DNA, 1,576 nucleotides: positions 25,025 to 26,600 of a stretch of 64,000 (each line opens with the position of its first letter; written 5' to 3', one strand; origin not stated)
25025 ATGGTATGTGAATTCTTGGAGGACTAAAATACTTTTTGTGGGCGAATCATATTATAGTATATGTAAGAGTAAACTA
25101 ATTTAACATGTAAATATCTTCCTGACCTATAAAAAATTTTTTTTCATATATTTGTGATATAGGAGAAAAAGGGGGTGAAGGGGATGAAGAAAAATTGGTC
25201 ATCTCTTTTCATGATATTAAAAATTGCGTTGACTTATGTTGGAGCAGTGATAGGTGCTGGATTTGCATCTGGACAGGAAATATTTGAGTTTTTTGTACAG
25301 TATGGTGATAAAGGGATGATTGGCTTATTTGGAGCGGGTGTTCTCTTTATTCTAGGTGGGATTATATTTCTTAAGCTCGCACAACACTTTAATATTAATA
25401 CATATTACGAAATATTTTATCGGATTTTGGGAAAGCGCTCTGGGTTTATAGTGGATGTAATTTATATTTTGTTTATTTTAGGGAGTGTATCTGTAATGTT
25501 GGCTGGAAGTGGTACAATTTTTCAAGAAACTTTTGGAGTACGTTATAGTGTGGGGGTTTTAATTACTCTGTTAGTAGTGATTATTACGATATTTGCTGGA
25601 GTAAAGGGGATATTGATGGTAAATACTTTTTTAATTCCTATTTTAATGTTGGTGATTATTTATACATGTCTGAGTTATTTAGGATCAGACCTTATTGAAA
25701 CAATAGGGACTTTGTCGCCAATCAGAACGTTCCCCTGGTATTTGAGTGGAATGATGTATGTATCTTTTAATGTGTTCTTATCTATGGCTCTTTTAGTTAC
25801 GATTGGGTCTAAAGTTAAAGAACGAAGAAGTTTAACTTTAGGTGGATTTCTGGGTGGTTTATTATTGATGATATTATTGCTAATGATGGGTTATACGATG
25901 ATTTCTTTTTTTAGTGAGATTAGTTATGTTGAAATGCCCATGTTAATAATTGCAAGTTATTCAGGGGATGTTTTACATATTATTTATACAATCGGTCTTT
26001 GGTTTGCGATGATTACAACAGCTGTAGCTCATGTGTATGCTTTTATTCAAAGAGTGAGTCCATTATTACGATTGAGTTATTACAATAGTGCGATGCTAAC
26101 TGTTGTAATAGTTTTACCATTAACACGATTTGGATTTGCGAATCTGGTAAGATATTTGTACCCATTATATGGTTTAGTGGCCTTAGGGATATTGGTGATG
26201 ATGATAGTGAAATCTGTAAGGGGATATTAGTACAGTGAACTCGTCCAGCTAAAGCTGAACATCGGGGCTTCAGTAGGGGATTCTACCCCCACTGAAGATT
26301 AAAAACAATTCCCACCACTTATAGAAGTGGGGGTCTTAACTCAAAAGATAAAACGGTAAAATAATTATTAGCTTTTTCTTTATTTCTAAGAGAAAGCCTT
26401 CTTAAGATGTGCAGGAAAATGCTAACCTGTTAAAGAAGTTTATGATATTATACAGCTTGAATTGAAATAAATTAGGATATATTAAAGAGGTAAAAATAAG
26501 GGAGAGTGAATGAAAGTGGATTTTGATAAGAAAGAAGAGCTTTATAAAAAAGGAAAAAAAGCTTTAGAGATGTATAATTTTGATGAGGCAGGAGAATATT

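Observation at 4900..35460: Family 1: a 115-bp triple-hairpin intergenic repeat, five copies in 31 kb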

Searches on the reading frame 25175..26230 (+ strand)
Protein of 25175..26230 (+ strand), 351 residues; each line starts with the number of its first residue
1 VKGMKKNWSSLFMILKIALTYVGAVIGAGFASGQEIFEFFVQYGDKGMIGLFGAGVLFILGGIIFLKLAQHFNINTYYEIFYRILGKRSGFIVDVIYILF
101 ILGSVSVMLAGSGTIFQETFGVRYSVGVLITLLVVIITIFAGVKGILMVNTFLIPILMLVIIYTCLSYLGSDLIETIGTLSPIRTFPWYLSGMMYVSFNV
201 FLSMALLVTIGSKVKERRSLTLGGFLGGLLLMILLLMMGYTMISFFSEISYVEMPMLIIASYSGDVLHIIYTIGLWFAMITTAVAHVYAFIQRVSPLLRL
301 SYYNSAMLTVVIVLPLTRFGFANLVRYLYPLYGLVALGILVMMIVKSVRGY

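Call 67: find_homologous_proteins(query=window:25175-26230:+, max_evalue=1e-20)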
Query window:25175-26230:+ (351 aa): 450 proteins with E <= 1e-20 among 8000 candidates; the best 120 are listed.
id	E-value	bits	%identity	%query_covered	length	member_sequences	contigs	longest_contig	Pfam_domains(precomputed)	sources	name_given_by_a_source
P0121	3.0e-208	709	100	99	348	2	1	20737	-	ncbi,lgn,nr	ncbi:MAG: hypothetical protein KAX49_10560 [Halanaerobiales bacterium]|nr:hypothetical protein [Hala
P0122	2.9e-150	518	74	95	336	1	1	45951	-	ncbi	-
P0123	2.9e-125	436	62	98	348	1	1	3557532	-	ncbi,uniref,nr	ncbi:hypothetical protein BBF96_13260 [Anoxybacter fermentans]|uniref:Transporter n=1 Tax=Anoxybacte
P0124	4.5e-124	432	60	96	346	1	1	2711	-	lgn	-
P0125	8.9e-124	431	59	98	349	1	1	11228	-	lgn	-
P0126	6.4e-123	429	60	98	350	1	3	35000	-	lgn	-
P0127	6.1e-122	425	59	98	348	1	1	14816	-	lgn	-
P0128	3.9e-121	423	61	95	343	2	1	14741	-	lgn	-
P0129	3.4e-120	420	59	94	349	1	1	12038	-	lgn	-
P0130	4.7e-119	416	60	98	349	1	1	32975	PF03845.20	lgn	-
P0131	2.3e-116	407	56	98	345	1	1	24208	-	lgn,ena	-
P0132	6.2e-115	402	60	97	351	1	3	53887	-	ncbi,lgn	-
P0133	3.0e-114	400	58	98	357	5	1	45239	-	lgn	-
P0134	1.1e-109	385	58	95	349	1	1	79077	-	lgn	-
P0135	1.1e-60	224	38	95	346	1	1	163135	-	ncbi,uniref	ncbi:YkvI family membrane protein [Orenia marismortui]|uniref:YkvI family membrane protein n=1 Tax=O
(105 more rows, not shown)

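Call 69: find_encoding_contigs(protein=P0122, flank=6000, max_places=1)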
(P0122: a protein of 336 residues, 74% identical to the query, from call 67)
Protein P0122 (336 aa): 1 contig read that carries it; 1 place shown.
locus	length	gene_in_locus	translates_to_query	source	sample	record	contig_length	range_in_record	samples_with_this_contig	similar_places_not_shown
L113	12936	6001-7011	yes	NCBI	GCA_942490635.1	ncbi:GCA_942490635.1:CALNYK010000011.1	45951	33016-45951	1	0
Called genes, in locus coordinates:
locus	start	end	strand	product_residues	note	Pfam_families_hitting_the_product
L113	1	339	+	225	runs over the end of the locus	PF02254:TrkA_N, PF03807:F420_oxidored (weak), PF13241:NAD_binding_7 (weak), PF02080:TrkA_C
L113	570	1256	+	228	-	PF04474:DUF554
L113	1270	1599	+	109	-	PF14343:PrcB_C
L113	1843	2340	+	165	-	PF14584:DUF4446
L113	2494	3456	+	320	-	PF01551:Peptidase_M23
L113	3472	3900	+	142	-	PF04519:Bactofilin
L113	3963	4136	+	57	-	PF00781:DAGK_cat (weak)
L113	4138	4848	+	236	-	PF00781:DAGK_cat, PF19279:YegS_C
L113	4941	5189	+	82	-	PF03698:UPF0180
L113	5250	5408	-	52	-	PF06866:DUF1256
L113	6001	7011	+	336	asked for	-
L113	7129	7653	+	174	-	-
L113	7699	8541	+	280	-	PF21088:MS_channel_1st, PF00924:MS_channel_2nd, PF21082:MS_channel_3rd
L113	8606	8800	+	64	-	PF06107:DUF951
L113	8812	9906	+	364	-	PF01926:MMR_HSR1, PF02421:FeoB_N, PF06071:YchF-GTPase_C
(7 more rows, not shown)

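Call 70: find_encoding_contigs(protein=P0123, flank=10000, max_places=1)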
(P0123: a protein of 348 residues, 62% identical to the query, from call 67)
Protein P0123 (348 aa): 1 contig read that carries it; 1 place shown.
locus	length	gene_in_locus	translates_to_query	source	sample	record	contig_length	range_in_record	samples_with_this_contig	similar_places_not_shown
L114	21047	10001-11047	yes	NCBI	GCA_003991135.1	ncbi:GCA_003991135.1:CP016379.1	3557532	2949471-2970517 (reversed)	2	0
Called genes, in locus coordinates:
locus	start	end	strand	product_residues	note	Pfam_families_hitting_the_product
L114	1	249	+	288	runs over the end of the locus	PF02195:ParB_N, PF17762:HTH_ParB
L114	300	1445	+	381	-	PF00155:Aminotran_1_2, PF00266:Aminotran_5, PF01041:DegT_DnrJ_EryC1, PF01212:Beta_elim_lyase (weak), PF01053:Cys_Met_Meta_PP, PF00464:SHMT (weak)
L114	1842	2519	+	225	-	PF02254:TrkA_N, PF13241:NAD_binding_7 (weak), PF02080:TrkA_C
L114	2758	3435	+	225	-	PF04474:DUF554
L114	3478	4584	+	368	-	PF01168:Ala_racemase_N, PF14031:D-ser_dehydrat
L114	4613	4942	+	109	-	PF14343:PrcB_C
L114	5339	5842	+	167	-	PF14584:DUF4446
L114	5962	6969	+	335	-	PF01551:Peptidase_M23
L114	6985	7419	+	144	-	PF04519:Bactofilin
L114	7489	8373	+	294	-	PF00781:DAGK_cat, PF19279:YegS_C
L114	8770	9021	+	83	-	PF03698:UPF0180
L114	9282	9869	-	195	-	PF06866:DUF1256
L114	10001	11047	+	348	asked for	-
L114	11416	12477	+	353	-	PF04055:Radical_SAM, PF13353:Fer4_12 (weak), PF13186:SPASM (weak)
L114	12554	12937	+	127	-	-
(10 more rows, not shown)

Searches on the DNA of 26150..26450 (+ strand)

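Call 13: search_rna_families(source=window, start=26150, end=26450, threshold=evalue, max_evalue=10, show_alignments=2)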
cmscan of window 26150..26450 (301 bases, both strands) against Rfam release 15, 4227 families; matches with E-value up to 10: 10.
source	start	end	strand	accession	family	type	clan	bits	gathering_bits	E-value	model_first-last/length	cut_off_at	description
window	26330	26408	+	RF02371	PyrG_leader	Cis-reg; leader;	-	23.1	65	0.58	1-78/78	no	PyrG leader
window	26301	26440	-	RF00515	PyrR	Cis-reg;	-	20.1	54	1.4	1-115/115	no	PyrR binding site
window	26281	26393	-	RF02705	B_rapa_snoR775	Gene; snRNA; snoRNA; HACA-box;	-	18.8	64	2.5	1-127/127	no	Brassica rapa small nucleolar RNA 775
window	26302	26376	-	RF00616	LhrC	Gene; sRNA;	CL00114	17.8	110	2.6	1-111/111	no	Listeria LhrC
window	26258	26350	+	RF02792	sRNA162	Gene; antisense;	-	16.5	78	1.1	1-190/190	no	Archaeal Small RNA 162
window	26161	26213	+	RF00310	snoZ165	Gene; snRNA; snoRNA; CD-box;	-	15.5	90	4.5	1-92/92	no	Small nucleolar RNA Z165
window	26337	26403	+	RF02580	tsr31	Gene; sRNA;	-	14.9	50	8.7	1-70/70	no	S. aureus tsr31 small RNA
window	26150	26228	-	RF00506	Thr_leader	Cis-reg; leader;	-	13.9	55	4.1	1-77/118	3'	Threonine operon leader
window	26191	26244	+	RF00323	snoR79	Gene; snRNA; snoRNA; CD-box;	-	13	80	9.9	1-65/65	no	Small nucleolar RNA R79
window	26366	26440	-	RF00114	S15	Cis-reg; leader;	CL00121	9.8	39.5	8.7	7-91/117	no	Ribosomal S15 leader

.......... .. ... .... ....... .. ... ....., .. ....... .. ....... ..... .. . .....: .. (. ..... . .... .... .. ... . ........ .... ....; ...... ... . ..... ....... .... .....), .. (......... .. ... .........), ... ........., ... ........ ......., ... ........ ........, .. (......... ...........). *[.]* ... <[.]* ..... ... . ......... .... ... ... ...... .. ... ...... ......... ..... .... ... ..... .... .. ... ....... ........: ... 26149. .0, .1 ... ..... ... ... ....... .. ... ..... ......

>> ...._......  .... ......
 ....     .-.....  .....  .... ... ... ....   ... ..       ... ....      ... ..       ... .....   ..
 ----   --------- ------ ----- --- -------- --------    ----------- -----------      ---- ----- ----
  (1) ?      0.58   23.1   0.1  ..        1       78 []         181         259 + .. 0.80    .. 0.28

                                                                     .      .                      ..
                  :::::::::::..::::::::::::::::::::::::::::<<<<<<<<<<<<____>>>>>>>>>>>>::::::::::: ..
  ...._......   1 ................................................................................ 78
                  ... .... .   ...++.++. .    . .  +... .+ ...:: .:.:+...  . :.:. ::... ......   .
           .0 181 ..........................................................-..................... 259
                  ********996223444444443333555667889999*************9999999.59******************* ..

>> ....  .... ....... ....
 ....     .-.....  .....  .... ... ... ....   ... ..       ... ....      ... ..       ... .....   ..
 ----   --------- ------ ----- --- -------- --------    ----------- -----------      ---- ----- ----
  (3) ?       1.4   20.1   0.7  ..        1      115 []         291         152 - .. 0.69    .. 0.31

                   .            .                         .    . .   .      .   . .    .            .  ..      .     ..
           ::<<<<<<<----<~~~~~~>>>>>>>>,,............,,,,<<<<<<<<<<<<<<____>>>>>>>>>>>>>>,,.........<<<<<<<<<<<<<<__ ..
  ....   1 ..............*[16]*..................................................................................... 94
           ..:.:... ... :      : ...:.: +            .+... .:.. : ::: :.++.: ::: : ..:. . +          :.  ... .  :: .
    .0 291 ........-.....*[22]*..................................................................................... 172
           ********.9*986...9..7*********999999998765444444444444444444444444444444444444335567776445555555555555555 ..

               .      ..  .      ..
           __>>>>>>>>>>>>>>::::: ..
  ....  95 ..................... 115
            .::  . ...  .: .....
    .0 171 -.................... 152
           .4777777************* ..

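Call 29: search_dna_similar(query=window:26234-26352:+, collection=plasmids, mode=distant, max_evalue=0.01)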
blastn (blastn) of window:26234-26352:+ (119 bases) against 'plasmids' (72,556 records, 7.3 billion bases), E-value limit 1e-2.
Records with a match: 1; places in all: 1; records where one place covers at least 80% of the query: 0.
Best place of each record, by identity: 80-90% 1.
By first word of the organism name: Mycoplasmatota 1.
By predicted mobility (MOB-suite, as given by PLSDB): non-mobilizable 1.
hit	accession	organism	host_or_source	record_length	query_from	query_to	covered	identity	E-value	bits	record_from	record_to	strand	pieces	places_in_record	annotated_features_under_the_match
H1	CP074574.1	Mycoplasmatota bacterium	single cell,cold seep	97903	67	104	32%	85.4%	7e-3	46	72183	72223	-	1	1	none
